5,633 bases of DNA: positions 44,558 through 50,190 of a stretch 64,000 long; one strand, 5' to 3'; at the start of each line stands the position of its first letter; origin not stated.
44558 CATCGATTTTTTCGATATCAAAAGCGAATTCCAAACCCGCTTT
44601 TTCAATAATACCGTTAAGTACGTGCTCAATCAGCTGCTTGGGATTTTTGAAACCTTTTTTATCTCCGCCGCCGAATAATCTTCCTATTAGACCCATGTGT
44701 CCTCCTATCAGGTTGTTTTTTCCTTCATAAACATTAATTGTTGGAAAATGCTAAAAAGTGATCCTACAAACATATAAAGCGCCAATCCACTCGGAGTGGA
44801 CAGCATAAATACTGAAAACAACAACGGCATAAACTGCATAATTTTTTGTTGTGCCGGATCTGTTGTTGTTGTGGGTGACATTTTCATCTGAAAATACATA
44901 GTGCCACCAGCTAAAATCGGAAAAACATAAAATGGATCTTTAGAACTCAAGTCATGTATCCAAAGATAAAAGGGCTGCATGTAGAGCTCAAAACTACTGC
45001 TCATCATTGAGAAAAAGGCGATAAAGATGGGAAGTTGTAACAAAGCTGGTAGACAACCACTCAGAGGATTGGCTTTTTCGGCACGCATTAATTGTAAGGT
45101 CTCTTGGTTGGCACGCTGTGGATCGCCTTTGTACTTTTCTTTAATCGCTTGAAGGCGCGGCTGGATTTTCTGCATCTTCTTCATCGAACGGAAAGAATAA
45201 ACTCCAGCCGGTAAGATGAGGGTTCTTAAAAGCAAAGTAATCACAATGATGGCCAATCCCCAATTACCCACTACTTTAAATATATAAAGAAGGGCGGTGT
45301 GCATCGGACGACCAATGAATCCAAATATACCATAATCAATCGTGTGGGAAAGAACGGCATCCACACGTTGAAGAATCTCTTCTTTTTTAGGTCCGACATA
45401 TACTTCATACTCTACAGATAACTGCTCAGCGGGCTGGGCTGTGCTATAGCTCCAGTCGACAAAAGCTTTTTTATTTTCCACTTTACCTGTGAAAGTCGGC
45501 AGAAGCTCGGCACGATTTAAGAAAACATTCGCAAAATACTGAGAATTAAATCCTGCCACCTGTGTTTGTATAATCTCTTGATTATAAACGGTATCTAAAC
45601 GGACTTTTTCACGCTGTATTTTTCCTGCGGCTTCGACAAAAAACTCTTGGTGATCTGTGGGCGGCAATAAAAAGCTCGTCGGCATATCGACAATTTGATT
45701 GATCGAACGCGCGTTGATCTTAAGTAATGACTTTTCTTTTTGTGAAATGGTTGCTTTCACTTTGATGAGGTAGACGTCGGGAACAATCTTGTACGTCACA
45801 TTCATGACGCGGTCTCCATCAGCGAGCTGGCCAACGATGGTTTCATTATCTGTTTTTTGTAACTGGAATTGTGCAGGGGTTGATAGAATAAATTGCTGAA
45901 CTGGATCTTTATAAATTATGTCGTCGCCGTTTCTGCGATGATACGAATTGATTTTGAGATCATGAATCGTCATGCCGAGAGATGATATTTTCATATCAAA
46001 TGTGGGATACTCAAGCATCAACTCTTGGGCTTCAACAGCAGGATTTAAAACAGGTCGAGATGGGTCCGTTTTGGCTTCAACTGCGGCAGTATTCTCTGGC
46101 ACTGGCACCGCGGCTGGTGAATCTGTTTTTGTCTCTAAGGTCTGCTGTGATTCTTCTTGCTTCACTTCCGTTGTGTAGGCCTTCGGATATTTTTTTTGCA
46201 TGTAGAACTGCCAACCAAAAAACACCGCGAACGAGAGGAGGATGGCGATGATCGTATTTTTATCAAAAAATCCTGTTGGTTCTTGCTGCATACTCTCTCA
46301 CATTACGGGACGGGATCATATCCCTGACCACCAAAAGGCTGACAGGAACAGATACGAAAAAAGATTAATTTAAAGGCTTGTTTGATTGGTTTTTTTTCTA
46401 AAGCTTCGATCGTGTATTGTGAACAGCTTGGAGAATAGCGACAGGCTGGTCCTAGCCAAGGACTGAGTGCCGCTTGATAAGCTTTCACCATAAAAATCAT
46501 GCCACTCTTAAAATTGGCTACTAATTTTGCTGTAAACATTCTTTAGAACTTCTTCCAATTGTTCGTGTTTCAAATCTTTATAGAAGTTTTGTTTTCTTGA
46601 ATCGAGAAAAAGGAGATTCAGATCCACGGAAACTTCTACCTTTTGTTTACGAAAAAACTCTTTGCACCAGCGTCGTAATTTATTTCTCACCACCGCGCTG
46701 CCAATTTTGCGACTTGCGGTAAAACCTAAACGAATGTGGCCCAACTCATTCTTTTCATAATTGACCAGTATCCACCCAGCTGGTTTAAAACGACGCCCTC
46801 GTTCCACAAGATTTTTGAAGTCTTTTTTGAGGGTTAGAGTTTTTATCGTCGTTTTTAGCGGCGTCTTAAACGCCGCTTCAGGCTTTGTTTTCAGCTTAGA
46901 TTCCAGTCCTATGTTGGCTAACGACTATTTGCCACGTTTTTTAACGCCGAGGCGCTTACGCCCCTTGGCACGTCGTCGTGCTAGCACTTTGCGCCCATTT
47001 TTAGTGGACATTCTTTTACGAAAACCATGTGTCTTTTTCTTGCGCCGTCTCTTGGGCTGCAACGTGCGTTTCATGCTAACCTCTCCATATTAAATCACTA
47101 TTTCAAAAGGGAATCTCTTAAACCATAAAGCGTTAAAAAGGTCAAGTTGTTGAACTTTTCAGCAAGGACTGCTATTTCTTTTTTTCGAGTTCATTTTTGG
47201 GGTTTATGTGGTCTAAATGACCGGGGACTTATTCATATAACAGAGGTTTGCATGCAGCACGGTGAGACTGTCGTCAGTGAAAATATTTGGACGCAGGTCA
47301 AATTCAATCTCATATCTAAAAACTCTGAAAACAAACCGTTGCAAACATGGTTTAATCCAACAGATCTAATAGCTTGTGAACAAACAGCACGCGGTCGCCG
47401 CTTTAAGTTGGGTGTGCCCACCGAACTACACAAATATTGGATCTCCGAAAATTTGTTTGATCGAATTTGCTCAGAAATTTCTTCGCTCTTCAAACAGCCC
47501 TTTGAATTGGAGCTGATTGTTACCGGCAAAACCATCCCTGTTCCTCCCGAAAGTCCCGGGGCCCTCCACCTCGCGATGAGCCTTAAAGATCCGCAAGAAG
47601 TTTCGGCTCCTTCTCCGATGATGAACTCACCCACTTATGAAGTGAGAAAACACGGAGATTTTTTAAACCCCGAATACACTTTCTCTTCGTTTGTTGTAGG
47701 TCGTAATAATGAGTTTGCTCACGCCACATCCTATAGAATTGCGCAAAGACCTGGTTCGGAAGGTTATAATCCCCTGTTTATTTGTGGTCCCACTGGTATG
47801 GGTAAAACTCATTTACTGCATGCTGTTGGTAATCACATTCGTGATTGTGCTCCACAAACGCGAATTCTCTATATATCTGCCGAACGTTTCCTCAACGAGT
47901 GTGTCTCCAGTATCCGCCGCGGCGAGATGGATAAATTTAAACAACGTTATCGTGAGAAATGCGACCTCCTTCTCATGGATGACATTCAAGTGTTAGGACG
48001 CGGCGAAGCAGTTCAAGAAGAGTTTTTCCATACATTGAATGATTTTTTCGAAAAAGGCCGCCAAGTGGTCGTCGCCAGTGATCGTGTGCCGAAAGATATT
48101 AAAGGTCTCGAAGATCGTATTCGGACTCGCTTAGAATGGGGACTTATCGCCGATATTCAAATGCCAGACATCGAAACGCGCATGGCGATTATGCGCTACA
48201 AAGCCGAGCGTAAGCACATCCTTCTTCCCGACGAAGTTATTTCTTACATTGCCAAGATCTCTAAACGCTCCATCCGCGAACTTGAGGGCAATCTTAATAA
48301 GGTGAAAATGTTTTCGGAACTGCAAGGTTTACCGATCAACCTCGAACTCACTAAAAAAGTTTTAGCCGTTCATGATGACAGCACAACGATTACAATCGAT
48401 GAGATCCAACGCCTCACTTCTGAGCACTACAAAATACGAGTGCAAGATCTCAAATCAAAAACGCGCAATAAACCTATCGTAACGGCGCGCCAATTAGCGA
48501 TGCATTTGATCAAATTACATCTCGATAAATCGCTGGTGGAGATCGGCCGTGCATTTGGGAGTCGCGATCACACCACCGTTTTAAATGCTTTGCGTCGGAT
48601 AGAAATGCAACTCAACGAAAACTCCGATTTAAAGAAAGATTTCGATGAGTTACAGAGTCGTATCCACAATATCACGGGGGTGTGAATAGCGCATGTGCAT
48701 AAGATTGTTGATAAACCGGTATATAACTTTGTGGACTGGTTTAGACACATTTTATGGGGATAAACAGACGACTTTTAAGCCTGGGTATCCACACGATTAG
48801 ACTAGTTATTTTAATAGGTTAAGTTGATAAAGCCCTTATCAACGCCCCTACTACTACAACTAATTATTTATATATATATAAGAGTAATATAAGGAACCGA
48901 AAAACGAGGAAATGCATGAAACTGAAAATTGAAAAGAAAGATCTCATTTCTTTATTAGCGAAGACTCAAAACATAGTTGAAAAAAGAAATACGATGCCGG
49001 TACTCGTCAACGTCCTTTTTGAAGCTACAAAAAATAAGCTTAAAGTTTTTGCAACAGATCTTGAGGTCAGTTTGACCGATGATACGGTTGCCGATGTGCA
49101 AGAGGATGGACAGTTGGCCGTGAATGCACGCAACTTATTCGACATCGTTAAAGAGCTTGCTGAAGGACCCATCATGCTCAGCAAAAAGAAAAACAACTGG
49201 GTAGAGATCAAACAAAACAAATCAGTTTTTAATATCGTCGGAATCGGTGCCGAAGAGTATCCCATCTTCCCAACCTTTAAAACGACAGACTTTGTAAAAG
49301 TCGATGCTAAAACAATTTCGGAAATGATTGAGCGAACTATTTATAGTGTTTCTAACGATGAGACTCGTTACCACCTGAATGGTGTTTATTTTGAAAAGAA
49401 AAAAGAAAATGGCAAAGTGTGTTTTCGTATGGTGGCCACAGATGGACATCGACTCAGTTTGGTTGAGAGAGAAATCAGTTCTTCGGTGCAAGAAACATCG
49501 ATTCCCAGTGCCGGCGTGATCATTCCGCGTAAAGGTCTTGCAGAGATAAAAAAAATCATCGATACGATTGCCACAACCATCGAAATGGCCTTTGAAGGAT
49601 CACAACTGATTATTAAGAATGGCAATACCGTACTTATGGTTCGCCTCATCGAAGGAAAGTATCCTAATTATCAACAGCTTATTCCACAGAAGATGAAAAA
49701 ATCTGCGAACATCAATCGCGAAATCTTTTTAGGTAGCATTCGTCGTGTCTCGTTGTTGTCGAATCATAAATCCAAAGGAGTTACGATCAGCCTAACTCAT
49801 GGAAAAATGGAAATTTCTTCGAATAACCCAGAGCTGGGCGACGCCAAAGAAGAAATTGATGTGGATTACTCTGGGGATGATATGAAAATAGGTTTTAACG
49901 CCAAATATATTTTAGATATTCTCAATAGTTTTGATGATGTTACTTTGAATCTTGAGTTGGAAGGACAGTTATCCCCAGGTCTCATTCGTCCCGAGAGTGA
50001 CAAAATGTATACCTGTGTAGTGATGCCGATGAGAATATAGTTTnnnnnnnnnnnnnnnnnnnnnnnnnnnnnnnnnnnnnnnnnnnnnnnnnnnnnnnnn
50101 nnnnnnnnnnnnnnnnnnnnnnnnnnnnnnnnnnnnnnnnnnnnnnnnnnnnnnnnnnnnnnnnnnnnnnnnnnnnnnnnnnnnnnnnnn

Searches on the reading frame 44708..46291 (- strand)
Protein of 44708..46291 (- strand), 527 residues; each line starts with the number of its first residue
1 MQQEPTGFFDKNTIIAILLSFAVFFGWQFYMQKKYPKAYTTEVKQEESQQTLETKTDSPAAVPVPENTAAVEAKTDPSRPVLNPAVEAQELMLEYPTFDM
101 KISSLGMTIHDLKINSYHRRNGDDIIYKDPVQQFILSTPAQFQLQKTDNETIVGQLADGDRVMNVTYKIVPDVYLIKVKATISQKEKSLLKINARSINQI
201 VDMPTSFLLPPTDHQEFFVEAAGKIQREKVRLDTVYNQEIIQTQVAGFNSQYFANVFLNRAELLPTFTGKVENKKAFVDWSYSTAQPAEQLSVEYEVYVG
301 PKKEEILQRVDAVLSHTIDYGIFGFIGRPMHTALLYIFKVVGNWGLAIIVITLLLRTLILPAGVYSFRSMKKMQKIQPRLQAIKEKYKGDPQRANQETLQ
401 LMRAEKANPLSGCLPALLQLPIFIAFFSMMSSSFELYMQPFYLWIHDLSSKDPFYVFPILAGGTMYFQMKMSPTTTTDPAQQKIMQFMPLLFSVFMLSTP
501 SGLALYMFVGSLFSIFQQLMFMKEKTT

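Call 37: search_protein_families(library=pfam, proteins=[window:44708-46291:-], max_evalue=0.00001)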
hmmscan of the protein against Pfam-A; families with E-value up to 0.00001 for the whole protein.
window:44708-46291:- (527 aa): 2 families
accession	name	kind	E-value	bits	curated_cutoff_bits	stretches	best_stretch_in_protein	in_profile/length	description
PF02096.25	60KD_IMP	-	3.4e-54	183.6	35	1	344-522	1-162/163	60Kd inner membrane protein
PF14849.12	YidC_periplas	-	3.5e-16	60.4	24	1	140-332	77-282/283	YidC periplasmic domain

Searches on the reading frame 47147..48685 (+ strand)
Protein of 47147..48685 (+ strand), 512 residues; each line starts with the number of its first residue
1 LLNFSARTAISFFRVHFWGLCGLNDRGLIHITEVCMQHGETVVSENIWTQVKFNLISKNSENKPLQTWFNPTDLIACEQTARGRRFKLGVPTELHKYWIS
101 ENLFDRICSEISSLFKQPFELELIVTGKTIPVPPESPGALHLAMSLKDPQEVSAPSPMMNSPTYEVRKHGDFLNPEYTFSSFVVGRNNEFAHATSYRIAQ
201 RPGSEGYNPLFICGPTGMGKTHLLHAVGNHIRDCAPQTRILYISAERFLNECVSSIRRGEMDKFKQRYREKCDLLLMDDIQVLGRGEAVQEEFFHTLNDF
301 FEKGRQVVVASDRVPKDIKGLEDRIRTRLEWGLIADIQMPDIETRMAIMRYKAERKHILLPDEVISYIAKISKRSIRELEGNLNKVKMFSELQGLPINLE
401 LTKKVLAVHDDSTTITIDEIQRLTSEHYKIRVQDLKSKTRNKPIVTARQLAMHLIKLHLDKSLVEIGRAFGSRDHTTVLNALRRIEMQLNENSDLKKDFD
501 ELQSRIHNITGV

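Call 37: search_protein_families(library=pfam, proteins=[window:47147-48685:+], max_evalue=0.00001)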
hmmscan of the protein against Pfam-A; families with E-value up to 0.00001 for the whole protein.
window:47147-48685:+ (512 aa): 6 families
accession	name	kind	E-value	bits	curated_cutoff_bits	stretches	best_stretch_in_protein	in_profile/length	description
PF00308.24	Bac_DnaA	-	1.9e-62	210.6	23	1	173-335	1-161/162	Bacterial DnaA ATPAse domain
PF08299.17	Bac_DnaA_C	-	6.2e-25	87.5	31.5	1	417-485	1-69/69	Bacterial dnaA protein helix-turn-helix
PF01695.23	IstB_IS21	-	4.4e-09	36.6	24.1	1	210-311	95-192/238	IstB-like ATP binding protein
PF00004.35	AAA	-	9.6e-08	33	21.2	1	211-327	2-125/131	ATPase family associated with various cellular activities (AAA)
PF13173.12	AAA_14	-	3.2e-07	30.9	27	0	208-306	3-90/129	AAA domain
PF11638.13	DnaA_N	-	5.5e-06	26.4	24.6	0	45-107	1-59/65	DnaA N-terminal domain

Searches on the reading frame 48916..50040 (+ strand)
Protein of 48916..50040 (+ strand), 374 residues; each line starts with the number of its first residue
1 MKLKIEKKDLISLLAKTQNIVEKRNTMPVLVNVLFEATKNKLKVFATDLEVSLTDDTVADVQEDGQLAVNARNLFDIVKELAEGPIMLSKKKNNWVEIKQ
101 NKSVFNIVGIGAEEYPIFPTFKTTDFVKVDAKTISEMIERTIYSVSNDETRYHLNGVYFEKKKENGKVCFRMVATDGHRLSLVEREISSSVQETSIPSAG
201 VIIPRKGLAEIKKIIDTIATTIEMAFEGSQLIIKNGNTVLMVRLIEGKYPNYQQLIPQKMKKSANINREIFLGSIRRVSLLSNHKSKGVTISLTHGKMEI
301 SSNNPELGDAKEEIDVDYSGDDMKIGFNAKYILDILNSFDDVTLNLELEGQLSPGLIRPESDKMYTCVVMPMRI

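Call 37: search_protein_families(library=pfam, proteins=[window:48916-50040:+], max_evalue=0.00001)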
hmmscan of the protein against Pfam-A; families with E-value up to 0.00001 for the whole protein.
window:48916-50040:+ (374 aa): 3 families
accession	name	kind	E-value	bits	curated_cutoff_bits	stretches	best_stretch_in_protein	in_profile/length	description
PF02768.20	DNA_pol3_beta_3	-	7.1e-32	110.2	27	1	254-373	2-121/121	DNA polymerase III beta subunit, C-terminal domain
PF00712.24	DNA_pol3_beta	-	2.3e-29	102.4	24.4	1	1-118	1-119/120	DNA polymerase III beta subunit, N-terminal domain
PF02767.21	DNA_pol3_beta_2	-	9.2e-29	100.5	27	1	129-251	2-116/116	DNA polymerase III beta subunit, central domain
